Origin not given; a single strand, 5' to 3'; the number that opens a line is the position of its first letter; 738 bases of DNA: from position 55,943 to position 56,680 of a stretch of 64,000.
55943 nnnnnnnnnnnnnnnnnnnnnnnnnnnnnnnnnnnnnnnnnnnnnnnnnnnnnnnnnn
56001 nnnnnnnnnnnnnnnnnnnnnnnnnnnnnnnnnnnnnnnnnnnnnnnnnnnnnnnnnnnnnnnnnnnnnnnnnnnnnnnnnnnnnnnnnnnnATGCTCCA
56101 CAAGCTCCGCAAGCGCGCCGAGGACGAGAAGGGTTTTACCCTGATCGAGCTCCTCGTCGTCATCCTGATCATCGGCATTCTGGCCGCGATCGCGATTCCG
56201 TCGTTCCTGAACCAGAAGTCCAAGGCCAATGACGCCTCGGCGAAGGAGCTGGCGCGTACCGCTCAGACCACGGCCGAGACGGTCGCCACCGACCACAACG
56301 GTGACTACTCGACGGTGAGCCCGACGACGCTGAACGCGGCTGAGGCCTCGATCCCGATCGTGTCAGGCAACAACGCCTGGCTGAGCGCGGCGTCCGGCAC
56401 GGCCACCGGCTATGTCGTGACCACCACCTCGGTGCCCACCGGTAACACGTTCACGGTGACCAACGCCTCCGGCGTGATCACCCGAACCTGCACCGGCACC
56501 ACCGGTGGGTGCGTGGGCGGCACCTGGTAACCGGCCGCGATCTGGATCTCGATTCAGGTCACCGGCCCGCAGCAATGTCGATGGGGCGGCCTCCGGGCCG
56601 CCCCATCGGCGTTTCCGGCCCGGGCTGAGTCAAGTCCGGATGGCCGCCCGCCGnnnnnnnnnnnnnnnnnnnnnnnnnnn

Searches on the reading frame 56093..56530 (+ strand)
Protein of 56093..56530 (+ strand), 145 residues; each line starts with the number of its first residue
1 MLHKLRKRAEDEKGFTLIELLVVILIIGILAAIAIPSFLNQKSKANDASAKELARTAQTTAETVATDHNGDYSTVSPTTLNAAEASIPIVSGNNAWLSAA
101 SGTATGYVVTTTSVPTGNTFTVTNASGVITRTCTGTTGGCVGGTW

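Call 9: search_protein_families(library=pfam, proteins=[window:56093-56530:+])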
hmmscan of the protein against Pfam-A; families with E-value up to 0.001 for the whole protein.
window:56093-56530:+ (145 aa): 1 family
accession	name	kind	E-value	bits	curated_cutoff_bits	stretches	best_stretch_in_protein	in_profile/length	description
PF07963.17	N_methyl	-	4.9e-09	35.8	21.2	1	12-35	4-27/27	Prokaryotic N-terminal methylation motif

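Call 10: find_related_loci(query=window:56093-56530:+, collection=genome_contigs, flank=3000)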
Query window:56093-56530:+ (145 aa) in genome_contigs; peptide patterns used: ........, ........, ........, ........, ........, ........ (x = any residue, [..] = any of these).
509 stretches matched a pattern; 191 encode a relative of the query (tblastn E <= 1e-3); the best 80 are kept; 80 distinct loci.
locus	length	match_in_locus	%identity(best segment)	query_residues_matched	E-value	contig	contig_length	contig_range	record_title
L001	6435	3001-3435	90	1-145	3e-68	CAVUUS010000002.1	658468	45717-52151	MAG: uncultured Solirubrobacterales bacterium isolate MFD01213.bin.1.88 genome assembly, contig: contig_3836, whole geno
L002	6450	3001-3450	81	1-145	9e-67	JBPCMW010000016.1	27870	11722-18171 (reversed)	MAG: Solirubrobacteraceae bacterium isolate TH_ant_mag_114 S1Ck127_1965158_flag_1_multi_8.0000_len_27870, whole genome s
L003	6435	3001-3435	93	1-145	3e-65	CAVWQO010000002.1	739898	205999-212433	MAG: uncultured Solirubrobacterales bacterium isolate MFD04580.bin.1.75 genome assembly, contig: contig_3358, whole geno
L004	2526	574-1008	94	1-145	1e-63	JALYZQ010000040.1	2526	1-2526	MAG: Actinomycetota bacterium isolate KAP bin69 SD1490-92_k127_2210439, whole genome shotgun sequence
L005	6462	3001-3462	76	1-145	2e-62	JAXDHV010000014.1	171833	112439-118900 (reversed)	MAG: Solirubrobacteraceae bacterium isolate BP_532 scaffold_4823151, whole genome shotgun sequence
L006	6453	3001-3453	74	1-145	7e-60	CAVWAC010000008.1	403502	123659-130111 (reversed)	MAG: uncultured Solirubrobacterales bacterium isolate MFD01872.bin.2.183 genome assembly, contig: contig_25776, whole ge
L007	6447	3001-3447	74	1-145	2e-58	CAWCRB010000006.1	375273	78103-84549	MAG: uncultured Solirubrobacterales bacterium isolate MFD01213.bin.2.149 genome assembly, contig: contig_26603, whole ge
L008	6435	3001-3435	88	1-145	2e-57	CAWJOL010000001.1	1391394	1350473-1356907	MAG: uncultured Solirubrobacterales bacterium isolate MFD01213.bin.2.111 genome assembly, contig: contig_11741, whole ge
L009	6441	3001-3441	84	1-145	3e-56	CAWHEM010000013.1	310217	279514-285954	MAG: uncultured Solirubrobacterales bacterium isolate MFD04580.bin.2.82 genome assembly, contig: contig_51407, whole gen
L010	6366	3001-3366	84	1-121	3e-53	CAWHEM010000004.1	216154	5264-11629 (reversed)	MAG: uncultured Solirubrobacterales bacterium isolate MFD04580.bin.2.82 genome assembly, contig: contig_20128, whole gen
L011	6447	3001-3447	71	1-145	9e-53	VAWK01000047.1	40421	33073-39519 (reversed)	MAG: Actinobacteria bacterium isolate AC_4 14_1009_16_30cm_scaffold_5960, whole genome shotgun sequence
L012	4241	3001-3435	91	1-145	2e-52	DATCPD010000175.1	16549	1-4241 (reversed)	MAG TPA_asm: Solirubrobacteraceae bacterium isolate SMAG_U7218 k141_570430, whole genome shotgun sequence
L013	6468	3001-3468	66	1-145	2e-52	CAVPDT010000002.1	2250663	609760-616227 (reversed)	MAG: uncultured Solirubrobacterales bacterium isolate MFD00008.bin.3.241 genome assembly, contig: contig_11621, whole ge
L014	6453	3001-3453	58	1-145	7e-52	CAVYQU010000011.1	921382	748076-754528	MAG: uncultured Solirubrobacterales bacterium isolate MFD04428.bin.1.177 genome assembly, contig: contig_18582, whole ge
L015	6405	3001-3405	77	1-135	6e-50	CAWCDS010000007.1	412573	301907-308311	MAG: uncultured Solirubrobacterales bacterium isolate MFD05502.bin.2.66 genome assembly, contig: contig_20401, whole gen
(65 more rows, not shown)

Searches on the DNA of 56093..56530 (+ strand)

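Call 30: search_rna_families(sources=[L001, L002, L003, L005, L006, L007, L008, L014, L015, L016, L023, L026, L029, L030, L045, L055, L058, L069, L076, L079], threshold=gathering)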
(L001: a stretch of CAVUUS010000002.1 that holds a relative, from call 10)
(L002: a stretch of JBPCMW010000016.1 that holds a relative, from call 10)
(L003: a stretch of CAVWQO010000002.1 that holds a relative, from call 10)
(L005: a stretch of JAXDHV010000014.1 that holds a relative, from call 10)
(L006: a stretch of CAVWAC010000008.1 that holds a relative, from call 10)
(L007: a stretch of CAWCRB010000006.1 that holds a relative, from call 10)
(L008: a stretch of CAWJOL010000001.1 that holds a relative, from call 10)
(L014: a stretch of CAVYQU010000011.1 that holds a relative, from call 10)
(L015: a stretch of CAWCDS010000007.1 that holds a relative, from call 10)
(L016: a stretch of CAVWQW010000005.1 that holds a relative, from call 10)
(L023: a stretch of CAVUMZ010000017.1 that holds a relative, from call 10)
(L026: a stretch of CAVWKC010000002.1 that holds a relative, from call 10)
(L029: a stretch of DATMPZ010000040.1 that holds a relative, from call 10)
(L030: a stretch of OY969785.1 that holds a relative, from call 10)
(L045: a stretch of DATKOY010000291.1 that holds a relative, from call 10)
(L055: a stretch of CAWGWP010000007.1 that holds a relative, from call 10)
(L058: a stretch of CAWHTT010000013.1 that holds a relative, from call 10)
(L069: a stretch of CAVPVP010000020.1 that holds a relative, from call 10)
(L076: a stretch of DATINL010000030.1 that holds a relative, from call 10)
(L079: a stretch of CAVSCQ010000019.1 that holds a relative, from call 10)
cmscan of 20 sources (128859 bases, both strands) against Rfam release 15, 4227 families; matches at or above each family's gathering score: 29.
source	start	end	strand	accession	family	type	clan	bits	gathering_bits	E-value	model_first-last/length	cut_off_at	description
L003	2837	2917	+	RF03167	c-di-GMP-I-GGC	Cis-reg; riboswitch;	CL00126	70.1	59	3e-14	1-80/80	no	c-di-GMP-I-GGC riboswitch aptamer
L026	2827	2909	+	RF03167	c-di-GMP-I-GGC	Cis-reg; riboswitch;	CL00126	70.1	59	3e-14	1-80/80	no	c-di-GMP-I-GGC riboswitch aptamer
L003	3611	3691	+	RF03167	c-di-GMP-I-GGC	Cis-reg; riboswitch;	CL00126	69.6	59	4.2e-14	1-80/80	no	c-di-GMP-I-GGC riboswitch aptamer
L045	4680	4760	+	RF03167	c-di-GMP-I-GGC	Cis-reg; riboswitch;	CL00126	66.5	59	3.2e-13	1-80/80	no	c-di-GMP-I-GGC riboswitch aptamer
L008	2838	2917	+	RF03167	c-di-GMP-I-GGC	Cis-reg; riboswitch;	CL00126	65.4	59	6.9e-13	1-80/80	no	c-di-GMP-I-GGC riboswitch aptamer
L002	2835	2915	+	RF03167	c-di-GMP-I-GGC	Cis-reg; riboswitch;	CL00126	65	59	9e-13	1-80/80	no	c-di-GMP-I-GGC riboswitch aptamer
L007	2840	2920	+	RF03167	c-di-GMP-I-GGC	Cis-reg; riboswitch;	CL00126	64.9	59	9.5e-13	1-80/80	no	c-di-GMP-I-GGC riboswitch aptamer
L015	2837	2916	+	RF03167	c-di-GMP-I-GGC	Cis-reg; riboswitch;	CL00126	64.4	59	1.3e-12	1-80/80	no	c-di-GMP-I-GGC riboswitch aptamer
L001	2835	2911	+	RF03167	c-di-GMP-I-GGC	Cis-reg; riboswitch;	CL00126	63.7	59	2e-12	1-80/80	no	c-di-GMP-I-GGC riboswitch aptamer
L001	3653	3729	+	RF03167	c-di-GMP-I-GGC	Cis-reg; riboswitch;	CL00126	63.7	59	2e-12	1-80/80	no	c-di-GMP-I-GGC riboswitch aptamer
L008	3620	3699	+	RF03167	c-di-GMP-I-GGC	Cis-reg; riboswitch;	CL00126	63.4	59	2.5e-12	1-80/80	no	c-di-GMP-I-GGC riboswitch aptamer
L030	2071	2157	+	RF01051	c-di-GMP-I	Cis-reg; riboswitch;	CL00126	61.6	35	2.6e-09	1-87/87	no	c-di-GMP-I riboswitch aptamer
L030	2841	2922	+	RF01051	c-di-GMP-I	Cis-reg; riboswitch;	CL00126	61.2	35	3.2e-09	1-87/87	no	c-di-GMP-I riboswitch aptamer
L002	2053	2133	+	RF03167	c-di-GMP-I-GGC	Cis-reg; riboswitch;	CL00126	60.9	59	1.3e-11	1-80/80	no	c-di-GMP-I-GGC riboswitch aptamer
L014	2208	2291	+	RF03167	c-di-GMP-I-GGC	Cis-reg; riboswitch;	CL00126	60.9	59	1.3e-11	1-80/80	no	c-di-GMP-I-GGC riboswitch aptamer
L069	2825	2909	+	RF03167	c-di-GMP-I-GGC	Cis-reg; riboswitch;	CL00126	60.6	59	1.6e-11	1-80/80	no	c-di-GMP-I-GGC riboswitch aptamer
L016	2843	2934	+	RF01051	c-di-GMP-I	Cis-reg; riboswitch;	CL00126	60.1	35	6.1e-09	1-87/87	no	c-di-GMP-I riboswitch aptamer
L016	3836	3912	+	RF01051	c-di-GMP-I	Cis-reg; riboswitch;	CL00126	59.9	35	6.8e-09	1-87/87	no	c-di-GMP-I riboswitch aptamer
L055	2844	2921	+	RF03167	c-di-GMP-I-GGC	Cis-reg; riboswitch;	CL00126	59.9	59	2.5e-11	1-80/80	no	c-di-GMP-I-GGC riboswitch aptamer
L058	2833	2916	+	RF01051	c-di-GMP-I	Cis-reg; riboswitch;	CL00126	59.8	35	7.1e-09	1-87/87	no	c-di-GMP-I riboswitch aptamer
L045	2837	2917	+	RF03167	c-di-GMP-I-GGC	Cis-reg; riboswitch;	CL00126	59.7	59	2.9e-11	1-80/80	no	c-di-GMP-I-GGC riboswitch aptamer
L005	2843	2935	+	RF01051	c-di-GMP-I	Cis-reg; riboswitch;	CL00126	59.5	35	8.2e-09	1-87/87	no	c-di-GMP-I riboswitch aptamer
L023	4557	4652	+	RF01051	c-di-GMP-I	Cis-reg; riboswitch;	CL00126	58.6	35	1.4e-08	1-87/87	no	c-di-GMP-I riboswitch aptamer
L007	2045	2123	+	RF01051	c-di-GMP-I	Cis-reg; riboswitch;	CL00126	58.1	35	1.8e-08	1-87/87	no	c-di-GMP-I riboswitch aptamer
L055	1871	1948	+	RF01051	c-di-GMP-I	Cis-reg; riboswitch;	CL00126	52.7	35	3.9e-07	1-87/87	no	c-di-GMP-I riboswitch aptamer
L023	3733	3828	+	RF01051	c-di-GMP-I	Cis-reg; riboswitch;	CL00126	52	35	5.6e-07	1-87/87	no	c-di-GMP-I riboswitch aptamer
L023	2832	2928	+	RF01051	c-di-GMP-I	Cis-reg; riboswitch;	CL00126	50.8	35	1.1e-06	1-87/87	no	c-di-GMP-I riboswitch aptamer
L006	2844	2923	+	RF01051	c-di-GMP-I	Cis-reg; riboswitch;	CL00126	49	35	3e-06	1-87/87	no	c-di-GMP-I riboswitch aptamer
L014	596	680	+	RF01051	c-di-GMP-I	Cis-reg; riboswitch;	CL00126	41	35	0.00027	1-87/87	no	c-di-GMP-I riboswitch aptamer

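Call 45: search_rna_families(sources=[L076, L025, L079, L042, L056, L064, L031, L017, L077, L048], threshold=evalue, max_evalue=1, show_alignments=2)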
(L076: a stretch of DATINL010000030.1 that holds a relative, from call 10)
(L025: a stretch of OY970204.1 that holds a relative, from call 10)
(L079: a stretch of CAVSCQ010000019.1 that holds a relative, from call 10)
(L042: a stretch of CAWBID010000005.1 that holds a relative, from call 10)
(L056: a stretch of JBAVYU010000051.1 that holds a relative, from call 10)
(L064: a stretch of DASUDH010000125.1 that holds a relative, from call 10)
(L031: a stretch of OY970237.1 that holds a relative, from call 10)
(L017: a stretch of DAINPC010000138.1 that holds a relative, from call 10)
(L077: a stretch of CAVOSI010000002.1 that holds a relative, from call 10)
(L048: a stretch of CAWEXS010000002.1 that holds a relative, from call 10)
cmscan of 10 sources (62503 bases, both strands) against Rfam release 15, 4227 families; matches with E-value up to 1: 4.
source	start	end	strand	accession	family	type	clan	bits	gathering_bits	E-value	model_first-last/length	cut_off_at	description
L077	1406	1470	-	RF01722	Pyrobac-1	Gene; sRNA;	-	33.1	40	0.035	1-60/60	no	Pyrobac-1 RNA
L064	1813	1838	-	RF01519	CC0196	Gene; sRNA;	-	22.5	35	1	33-58/58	no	Caulobacter sRNA CC0196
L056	3509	3609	-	RF00629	P24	Gene;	-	19.1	100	0.58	1-255/255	no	Pseudomonas sRNA P24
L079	2731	2826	-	RF00629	P24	Gene;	-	19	100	0.63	1-255/255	no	Pseudomonas sRNA P24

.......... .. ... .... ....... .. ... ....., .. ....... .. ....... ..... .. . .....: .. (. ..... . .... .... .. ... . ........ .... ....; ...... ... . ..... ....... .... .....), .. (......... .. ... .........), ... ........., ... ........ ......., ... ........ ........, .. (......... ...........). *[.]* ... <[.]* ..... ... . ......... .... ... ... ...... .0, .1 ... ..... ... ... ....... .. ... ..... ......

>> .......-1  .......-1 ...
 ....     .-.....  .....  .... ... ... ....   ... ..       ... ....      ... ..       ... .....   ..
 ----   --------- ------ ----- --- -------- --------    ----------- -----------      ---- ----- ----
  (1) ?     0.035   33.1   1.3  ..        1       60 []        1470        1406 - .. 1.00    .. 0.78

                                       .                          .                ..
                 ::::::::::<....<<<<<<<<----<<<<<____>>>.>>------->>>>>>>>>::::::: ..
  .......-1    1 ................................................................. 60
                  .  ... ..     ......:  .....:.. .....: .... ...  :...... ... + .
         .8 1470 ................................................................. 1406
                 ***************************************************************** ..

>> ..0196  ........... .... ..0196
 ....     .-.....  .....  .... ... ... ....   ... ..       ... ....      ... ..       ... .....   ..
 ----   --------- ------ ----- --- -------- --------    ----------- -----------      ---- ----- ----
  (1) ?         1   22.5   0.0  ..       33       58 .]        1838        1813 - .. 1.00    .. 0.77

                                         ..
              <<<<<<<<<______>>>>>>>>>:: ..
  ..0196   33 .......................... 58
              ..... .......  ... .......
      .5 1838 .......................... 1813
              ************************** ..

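Call 63: build_rna_model(alignment_id=A6, structure=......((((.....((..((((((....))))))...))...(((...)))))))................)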
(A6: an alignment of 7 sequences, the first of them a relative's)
Model R3 built from alignment A6 (7 sequences, 72 columns); structure: as given.
model positions 69; base pairs 15; branch points 1; effective number of sequences 2.4; information 0.815 bits per position. Calibrated on 0.2 Mb of random sequence (short: E-values are rough).
structure used (alignment columns):
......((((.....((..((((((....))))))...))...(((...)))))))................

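Call 64: search_with_rna_model(model_id=R3, sources=[window, L001, L002, L003, L004, L005, L006, L007, L008, L009, L010, L011, L012, L013, L014, L015, L016, L017, L018, L019, L020, L021, L022, L023, L024, L025, L026, L027, L028, L029, L030, L031, L032, L033, L034, L035, L036, L037, L038, L039, L040, L041, L042, L043, L044, L045, L046, L047, L048, L049, L050, L051, L052, L053, L054, L055, L056, L057, L058, L059, L060, L061, L062, L063, L064, L065, L066, L067, L068, L069, L070, L071, L072, L073, L074, L075, L076, L077, L078, L079, L080], max_evalue=0.001, make_alignment=true)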
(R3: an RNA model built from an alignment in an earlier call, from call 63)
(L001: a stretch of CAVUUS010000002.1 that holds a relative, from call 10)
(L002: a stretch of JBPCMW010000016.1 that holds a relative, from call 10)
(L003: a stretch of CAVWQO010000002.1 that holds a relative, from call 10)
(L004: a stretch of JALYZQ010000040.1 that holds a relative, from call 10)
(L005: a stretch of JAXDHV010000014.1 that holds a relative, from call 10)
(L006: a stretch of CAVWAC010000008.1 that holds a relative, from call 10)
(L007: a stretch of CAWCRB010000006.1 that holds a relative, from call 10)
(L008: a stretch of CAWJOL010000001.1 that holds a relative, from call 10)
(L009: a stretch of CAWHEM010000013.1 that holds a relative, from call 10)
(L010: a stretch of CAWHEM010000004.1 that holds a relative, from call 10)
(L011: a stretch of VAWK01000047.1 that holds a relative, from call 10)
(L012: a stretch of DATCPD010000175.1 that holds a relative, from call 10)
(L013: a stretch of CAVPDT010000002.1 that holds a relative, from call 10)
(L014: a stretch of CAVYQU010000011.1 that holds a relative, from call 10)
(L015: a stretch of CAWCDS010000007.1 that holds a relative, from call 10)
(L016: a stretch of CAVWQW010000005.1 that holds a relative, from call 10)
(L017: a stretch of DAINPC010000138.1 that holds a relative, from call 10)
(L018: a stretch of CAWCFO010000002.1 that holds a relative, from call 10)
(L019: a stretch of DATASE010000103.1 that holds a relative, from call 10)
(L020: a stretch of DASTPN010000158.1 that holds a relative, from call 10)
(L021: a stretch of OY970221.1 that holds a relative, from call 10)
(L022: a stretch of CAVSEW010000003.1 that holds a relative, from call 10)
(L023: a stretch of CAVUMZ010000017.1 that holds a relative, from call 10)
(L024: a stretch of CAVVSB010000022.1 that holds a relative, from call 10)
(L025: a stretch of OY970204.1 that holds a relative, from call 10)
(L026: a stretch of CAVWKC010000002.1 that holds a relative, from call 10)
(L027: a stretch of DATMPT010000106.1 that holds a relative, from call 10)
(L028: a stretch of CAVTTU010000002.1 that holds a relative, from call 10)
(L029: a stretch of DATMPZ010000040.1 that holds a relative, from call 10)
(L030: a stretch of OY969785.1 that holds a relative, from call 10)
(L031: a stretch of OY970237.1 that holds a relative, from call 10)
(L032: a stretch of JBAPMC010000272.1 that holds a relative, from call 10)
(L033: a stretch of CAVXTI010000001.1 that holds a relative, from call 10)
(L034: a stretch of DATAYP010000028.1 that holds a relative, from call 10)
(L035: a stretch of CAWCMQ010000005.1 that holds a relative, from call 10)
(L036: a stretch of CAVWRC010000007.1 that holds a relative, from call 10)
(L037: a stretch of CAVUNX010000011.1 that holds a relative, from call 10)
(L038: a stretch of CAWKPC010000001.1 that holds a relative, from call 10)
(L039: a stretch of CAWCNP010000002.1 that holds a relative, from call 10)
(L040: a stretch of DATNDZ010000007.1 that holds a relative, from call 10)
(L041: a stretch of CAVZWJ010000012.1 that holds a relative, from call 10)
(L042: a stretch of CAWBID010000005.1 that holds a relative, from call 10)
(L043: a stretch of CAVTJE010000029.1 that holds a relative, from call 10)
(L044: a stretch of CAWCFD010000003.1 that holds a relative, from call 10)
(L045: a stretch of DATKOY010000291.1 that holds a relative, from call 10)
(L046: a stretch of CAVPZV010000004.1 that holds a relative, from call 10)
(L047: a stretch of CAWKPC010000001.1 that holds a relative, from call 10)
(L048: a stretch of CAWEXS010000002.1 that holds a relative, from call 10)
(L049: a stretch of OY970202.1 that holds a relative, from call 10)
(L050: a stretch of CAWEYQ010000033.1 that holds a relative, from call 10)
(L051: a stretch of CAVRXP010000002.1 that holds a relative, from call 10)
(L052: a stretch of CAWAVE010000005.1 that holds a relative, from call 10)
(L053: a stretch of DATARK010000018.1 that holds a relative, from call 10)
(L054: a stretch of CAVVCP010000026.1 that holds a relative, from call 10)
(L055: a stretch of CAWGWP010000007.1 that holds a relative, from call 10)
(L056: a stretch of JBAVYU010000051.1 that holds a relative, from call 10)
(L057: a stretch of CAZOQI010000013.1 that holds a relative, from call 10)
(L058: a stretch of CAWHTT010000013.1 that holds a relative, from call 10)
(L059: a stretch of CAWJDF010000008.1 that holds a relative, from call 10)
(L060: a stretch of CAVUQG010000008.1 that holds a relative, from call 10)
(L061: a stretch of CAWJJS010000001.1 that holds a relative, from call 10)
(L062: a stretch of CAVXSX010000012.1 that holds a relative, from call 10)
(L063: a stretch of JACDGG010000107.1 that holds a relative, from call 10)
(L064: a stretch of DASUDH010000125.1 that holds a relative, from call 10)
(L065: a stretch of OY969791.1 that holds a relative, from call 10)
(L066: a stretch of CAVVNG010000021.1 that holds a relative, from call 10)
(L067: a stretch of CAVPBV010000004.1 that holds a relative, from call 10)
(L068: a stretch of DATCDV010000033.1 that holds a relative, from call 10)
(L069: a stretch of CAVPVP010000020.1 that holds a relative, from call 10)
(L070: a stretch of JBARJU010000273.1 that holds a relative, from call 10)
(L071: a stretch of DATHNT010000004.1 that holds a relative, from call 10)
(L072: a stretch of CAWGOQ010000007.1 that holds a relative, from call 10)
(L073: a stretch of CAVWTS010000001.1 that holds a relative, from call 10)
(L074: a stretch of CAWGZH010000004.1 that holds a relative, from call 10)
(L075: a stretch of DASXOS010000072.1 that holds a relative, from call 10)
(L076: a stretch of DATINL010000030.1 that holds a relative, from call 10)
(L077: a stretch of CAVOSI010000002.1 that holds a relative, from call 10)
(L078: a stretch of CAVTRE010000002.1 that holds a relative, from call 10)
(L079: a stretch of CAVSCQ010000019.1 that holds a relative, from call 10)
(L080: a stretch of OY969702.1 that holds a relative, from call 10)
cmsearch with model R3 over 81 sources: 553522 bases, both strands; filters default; matches with E-value up to 0.001: 38.
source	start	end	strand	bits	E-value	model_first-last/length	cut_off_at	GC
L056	2850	2918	+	90.2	4.4e-25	1-69/69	no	0.62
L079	2070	2138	+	89.6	6.9e-25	1-69/69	no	0.59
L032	2106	2174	+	89.6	7e-25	1-69/69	no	0.58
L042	2068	2137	+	88.6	1.4e-24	1-69/69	no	0.64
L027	2297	2365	+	82.9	9e-23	1-69/69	no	0.64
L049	2110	2179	+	82.9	9.1e-23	1-69/69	no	0.6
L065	2850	2919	+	81.4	2.7e-22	1-69/69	no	0.6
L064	2847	2917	+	76.4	1e-20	1-69/69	no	0.65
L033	2277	2346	+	75.2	2.4e-20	1-69/69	no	0.66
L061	2853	2922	+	72.6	1.7e-19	1-69/69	no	0.59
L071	2853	2922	+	72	2.5e-19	1-69/69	no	0.61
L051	2854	2923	+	71.3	4.2e-19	1-69/69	no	0.61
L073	2853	2922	+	71.3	4.2e-19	1-69/69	no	0.54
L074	2852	2921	+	70.4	7.7e-19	1-69/69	no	0.59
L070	2848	2918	+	68.1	4.2e-18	1-69/69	no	0.54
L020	49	120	+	68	4.6e-18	1-69/69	no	0.57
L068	2853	2923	+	63.6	1.1e-16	1-69/69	no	0.61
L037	2282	2352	+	62.2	3.1e-16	1-69/69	no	0.59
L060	2852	2921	+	62.1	3.2e-16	1-69/69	no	0.56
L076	2844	2917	+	38.2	1.1e-08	1-69/69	no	0.64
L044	2853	2920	+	37.7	1.7e-08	1-69/69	no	0.63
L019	2277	2344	+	36.6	3.6e-08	1-69/69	no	0.57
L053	2839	2908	+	32.3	8.5e-07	1-69/69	no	0.54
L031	2868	2939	+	30.5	3e-06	1-69/69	no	0.62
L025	2871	2945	+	28.3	1.5e-05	1-69/69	no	0.64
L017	2851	2919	+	28.1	1.8e-05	1-69/69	no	0.57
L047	2221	2292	+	27.7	2.3e-05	1-69/69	no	0.58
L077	2855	2923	+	27.7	2.4e-05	1-69/69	no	0.57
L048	2849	2917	+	27.6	2.4e-05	1-69/69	no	0.55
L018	2190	2267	+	27.2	3.5e-05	1-69/69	no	0.6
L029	2263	2310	+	27.1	3.7e-05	10-53/69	no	0.62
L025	2068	2105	+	25.4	0.00012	14-52/69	no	0.63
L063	2853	2921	+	25.3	0.00014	1-69/69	no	0.58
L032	2879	2945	+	24.9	0.00018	1-69/69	no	0.66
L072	2835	2905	+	24.4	0.00025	1-69/69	no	0.66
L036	2835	2905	+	24.4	0.00025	1-69/69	no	0.66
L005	2838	2902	+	23.4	0.00052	1-69/69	no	0.63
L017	3605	3675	+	23.1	0.00064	1-69/69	no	0.68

Alignment A7: 38 matches aligned to the model, 95 columns, each read 5' to 3' on its own strand. Consensus structure (alignment columns), stored with it:
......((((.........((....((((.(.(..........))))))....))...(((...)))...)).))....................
